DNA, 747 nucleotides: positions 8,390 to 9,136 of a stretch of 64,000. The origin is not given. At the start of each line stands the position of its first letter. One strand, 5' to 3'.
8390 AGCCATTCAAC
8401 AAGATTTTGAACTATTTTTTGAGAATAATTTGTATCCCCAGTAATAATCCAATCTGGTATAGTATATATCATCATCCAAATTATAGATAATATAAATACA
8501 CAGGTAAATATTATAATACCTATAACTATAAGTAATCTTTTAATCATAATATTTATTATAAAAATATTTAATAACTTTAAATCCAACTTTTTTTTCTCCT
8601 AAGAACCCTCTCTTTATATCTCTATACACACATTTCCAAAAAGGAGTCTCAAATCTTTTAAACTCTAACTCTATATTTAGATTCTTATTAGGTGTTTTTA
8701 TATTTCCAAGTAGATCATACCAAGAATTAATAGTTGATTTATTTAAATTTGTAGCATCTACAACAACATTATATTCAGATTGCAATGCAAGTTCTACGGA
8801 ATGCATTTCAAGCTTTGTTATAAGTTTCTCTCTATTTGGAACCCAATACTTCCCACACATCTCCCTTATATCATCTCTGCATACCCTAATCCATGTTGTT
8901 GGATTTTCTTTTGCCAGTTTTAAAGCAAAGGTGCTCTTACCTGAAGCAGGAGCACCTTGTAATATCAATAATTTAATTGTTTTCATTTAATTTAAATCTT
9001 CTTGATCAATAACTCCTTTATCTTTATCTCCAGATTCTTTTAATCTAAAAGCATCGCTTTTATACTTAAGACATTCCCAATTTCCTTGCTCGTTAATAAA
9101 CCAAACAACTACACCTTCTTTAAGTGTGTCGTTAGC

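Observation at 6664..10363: Split RNA-repair cassette: RNA ligase, polynucleotide-kinase-type P-loop kinase, two calcineurin-like phosphoesterases, LMW-PTP-like phosphatase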

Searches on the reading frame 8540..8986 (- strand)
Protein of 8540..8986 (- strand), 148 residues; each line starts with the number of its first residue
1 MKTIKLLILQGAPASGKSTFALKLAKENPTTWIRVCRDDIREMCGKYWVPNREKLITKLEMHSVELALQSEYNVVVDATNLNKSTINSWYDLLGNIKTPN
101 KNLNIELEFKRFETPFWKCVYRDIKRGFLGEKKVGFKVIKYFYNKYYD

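Call 3: search_protein_families(library=pfam, proteins=[window:8540-8986:-], max_evalue=0.01)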
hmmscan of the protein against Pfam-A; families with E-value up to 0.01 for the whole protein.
window:8540-8986:- (148 aa): 7 families
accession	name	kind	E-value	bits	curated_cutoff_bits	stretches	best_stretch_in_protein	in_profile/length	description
PF13671.12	AAA_33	-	5.9e-13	49.8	27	1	6-99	1-98/143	AAA domain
PF08433.16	KTI12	-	2.2e-08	34.4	22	1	6-85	3-85/271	Chromatin associated protein KTI12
PF07931.18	CPT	-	5.5e-05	23.5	22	1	5-72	2-71/172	Chloramphenicol phosphotransferase-like protein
PF13238.12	AAA_18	-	0.00056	20.8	29.4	1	8-80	2-81/128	AAA domain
PF06414.18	Zeta_toxin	-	0.00068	19.6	22.3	1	5-79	17-103/199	Zeta toxin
PF20720.3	nSTAND3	-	0.0066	16.6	27.2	0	5-42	18-56/155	Novel STAND NTPase 3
PF03796.21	DnaB_C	-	0.0074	16.1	27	1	4-91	19-91/255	DnaB-like helicase C terminal domain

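Call 4: search_protein_families(library=phrogs, proteins=[window:8540-8986:-], max_evalue=0.001)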
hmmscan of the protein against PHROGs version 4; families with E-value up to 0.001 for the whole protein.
window:8540-8986:- (148 aa): 4 families
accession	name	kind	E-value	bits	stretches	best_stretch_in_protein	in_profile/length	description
phrog_505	-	other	1.8e-29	104.1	1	5-146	3-140/295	polynucleotide kinase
phrog_2071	-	other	1.9e-11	45.3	1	1-93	13-105/282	ATPase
phrog_6931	-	unknown function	1.3e-06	28.9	1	5-144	186-323/343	-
phrog_8238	-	DNA, RNA and nucleotide metabolism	0.00011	21.4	1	5-145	3-139/737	RNA ligase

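Call 6: search_solved_structures(query=window:8540-8986:-, max_evalue=0.1, show_alignments=2)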
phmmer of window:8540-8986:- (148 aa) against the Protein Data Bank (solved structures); distinct sequences matched with E-value up to 0.1: 13.
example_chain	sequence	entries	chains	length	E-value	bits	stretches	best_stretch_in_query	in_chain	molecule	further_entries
4xrp_A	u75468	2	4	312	1.1e-11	48.6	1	5-126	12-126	Pnkp1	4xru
3a4l_A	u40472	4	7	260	1.2e-05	29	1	3-146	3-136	L-seryl-tRNA(Sec) kinase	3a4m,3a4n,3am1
1ly1_A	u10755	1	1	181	2.8e-05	27.8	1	5-143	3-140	polynucleotide kinase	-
1ltq_A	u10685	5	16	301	3e-05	27.7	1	5-143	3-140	POLYNUCLEOTIDE KINASE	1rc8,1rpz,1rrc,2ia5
3adb_A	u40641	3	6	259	4.5e-05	27.1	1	6-146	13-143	L-seryl-tRNA(Sec) kinase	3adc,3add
9drz_A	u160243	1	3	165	5.5e-05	26.9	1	5-77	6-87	p-loop containing nucleoside triphosphatehydrolase protein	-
9d8a_A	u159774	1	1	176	0.0027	21.4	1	5-95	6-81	Rhizopus azygosporus Kinase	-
6ip2_B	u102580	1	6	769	0.055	17.1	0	7-39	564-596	Vesicle-fusing ATPase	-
9olo_A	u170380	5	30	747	0.055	17.1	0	7-39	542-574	Vesicle-fusing ATPase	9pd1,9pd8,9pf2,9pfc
3j94_A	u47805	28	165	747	0.055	17.1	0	7-39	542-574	Vesicle-fusing ATPase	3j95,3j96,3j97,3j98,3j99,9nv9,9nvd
6mdm_A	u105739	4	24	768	0.055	17.1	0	7-39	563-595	Vesicle-fusing ATPase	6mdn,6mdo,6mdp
1nsf_A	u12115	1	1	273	0.098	16.3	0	7-39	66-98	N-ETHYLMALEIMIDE SENSITIVE FACTOR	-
1d2n_A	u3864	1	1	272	0.099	16.3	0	7-39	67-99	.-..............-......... FUSION PROTEIN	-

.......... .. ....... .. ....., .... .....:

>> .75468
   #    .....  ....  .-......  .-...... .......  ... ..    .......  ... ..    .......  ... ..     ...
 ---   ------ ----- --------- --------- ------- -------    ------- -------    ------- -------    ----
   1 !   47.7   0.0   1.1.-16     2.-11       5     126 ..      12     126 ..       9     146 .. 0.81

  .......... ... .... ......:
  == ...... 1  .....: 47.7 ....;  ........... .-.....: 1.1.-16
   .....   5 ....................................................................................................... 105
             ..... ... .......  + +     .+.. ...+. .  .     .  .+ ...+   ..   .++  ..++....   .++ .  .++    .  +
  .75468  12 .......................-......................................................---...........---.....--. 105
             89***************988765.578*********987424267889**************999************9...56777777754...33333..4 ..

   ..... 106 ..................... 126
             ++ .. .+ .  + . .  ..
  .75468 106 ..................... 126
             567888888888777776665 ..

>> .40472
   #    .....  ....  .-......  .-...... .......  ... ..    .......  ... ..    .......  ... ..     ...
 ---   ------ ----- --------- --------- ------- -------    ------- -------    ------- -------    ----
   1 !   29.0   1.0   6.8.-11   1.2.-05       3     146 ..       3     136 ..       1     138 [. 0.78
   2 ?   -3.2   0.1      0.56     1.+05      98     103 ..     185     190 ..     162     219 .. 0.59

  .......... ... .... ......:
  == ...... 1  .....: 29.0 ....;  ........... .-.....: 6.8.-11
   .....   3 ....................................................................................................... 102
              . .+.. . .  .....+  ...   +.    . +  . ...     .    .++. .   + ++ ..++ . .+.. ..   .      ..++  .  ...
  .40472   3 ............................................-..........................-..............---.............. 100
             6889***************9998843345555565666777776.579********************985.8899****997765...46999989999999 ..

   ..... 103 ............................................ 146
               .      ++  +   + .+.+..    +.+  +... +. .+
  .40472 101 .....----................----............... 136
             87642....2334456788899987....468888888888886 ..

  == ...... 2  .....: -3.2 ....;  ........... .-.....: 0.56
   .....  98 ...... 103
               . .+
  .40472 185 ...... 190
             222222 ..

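Call 14: search_protein_families(library=ncbifam, proteins=[window:8540-8986:-], max_evalue=1)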
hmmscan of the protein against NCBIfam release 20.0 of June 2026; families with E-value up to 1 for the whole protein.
window:8540-8986:- (148 aa): 10 families
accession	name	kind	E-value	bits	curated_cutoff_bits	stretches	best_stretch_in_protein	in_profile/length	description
TIGR03574.1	selen_PSTK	equivalog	1e-14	54.6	290.5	1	6-146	1-132/249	L-seryl-tRNA(Sec) kinase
NF005255.0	PRK06762.2-2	equivalog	0.00096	19.1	140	1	5-44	4-44/163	hypothetical protein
TIGR02173.1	cyt_kin_arch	equivalog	0.0073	16.3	102.1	1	7-46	3-40/169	(d)CMP kinase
TIGR04075.1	bacter_Pnkp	equivalog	0.019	13.2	750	1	4-89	8-90/851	polynucleotide kinase-phosphatase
TIGR02104.1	pulA_typeI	equivalog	0.026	12.6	504.5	1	4-109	33-135/605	type I pullulanase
NF006743.0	PRK09270.1-2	equivalog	0.035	13.2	227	1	6-30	30-54/217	nucleoside/nucleotide kinase family protein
TIGR00665.1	DnaB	equivalog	0.036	12.9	385.25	1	5-69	196-242/435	replicative DNA helicase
TIGR01351.1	adk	subfamily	0.057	13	168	1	7-29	2-24/212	adenylate kinase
TIGR02788.1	VirB11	equivalog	0.059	12.4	249.95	1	5-58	145-196/308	P-type DNA transfer ATPase VirB11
NF005994.0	PRK08118.1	equivalog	0.065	13.3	215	1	6-54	3-43/172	DNA topology modulation protein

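Call 61: search_solved_structures(query=window:8540-8986:-, max_evalue=0.00004, show_alignments=4)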
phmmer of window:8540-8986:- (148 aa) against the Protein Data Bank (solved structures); distinct sequences matched with E-value up to 0.00004: 4.
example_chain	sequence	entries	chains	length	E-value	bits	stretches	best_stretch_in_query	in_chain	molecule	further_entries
4xrp_A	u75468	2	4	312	1.1e-11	48.6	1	5-126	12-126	Pnkp1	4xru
3a4l_A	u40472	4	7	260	1.2e-05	29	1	3-146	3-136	L-seryl-tRNA(Sec) kinase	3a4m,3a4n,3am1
1ly1_A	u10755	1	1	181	2.8e-05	27.8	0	5-143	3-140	polynucleotide kinase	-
1ltq_A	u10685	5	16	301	3e-05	27.7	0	5-143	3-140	POLYNUCLEOTIDE KINASE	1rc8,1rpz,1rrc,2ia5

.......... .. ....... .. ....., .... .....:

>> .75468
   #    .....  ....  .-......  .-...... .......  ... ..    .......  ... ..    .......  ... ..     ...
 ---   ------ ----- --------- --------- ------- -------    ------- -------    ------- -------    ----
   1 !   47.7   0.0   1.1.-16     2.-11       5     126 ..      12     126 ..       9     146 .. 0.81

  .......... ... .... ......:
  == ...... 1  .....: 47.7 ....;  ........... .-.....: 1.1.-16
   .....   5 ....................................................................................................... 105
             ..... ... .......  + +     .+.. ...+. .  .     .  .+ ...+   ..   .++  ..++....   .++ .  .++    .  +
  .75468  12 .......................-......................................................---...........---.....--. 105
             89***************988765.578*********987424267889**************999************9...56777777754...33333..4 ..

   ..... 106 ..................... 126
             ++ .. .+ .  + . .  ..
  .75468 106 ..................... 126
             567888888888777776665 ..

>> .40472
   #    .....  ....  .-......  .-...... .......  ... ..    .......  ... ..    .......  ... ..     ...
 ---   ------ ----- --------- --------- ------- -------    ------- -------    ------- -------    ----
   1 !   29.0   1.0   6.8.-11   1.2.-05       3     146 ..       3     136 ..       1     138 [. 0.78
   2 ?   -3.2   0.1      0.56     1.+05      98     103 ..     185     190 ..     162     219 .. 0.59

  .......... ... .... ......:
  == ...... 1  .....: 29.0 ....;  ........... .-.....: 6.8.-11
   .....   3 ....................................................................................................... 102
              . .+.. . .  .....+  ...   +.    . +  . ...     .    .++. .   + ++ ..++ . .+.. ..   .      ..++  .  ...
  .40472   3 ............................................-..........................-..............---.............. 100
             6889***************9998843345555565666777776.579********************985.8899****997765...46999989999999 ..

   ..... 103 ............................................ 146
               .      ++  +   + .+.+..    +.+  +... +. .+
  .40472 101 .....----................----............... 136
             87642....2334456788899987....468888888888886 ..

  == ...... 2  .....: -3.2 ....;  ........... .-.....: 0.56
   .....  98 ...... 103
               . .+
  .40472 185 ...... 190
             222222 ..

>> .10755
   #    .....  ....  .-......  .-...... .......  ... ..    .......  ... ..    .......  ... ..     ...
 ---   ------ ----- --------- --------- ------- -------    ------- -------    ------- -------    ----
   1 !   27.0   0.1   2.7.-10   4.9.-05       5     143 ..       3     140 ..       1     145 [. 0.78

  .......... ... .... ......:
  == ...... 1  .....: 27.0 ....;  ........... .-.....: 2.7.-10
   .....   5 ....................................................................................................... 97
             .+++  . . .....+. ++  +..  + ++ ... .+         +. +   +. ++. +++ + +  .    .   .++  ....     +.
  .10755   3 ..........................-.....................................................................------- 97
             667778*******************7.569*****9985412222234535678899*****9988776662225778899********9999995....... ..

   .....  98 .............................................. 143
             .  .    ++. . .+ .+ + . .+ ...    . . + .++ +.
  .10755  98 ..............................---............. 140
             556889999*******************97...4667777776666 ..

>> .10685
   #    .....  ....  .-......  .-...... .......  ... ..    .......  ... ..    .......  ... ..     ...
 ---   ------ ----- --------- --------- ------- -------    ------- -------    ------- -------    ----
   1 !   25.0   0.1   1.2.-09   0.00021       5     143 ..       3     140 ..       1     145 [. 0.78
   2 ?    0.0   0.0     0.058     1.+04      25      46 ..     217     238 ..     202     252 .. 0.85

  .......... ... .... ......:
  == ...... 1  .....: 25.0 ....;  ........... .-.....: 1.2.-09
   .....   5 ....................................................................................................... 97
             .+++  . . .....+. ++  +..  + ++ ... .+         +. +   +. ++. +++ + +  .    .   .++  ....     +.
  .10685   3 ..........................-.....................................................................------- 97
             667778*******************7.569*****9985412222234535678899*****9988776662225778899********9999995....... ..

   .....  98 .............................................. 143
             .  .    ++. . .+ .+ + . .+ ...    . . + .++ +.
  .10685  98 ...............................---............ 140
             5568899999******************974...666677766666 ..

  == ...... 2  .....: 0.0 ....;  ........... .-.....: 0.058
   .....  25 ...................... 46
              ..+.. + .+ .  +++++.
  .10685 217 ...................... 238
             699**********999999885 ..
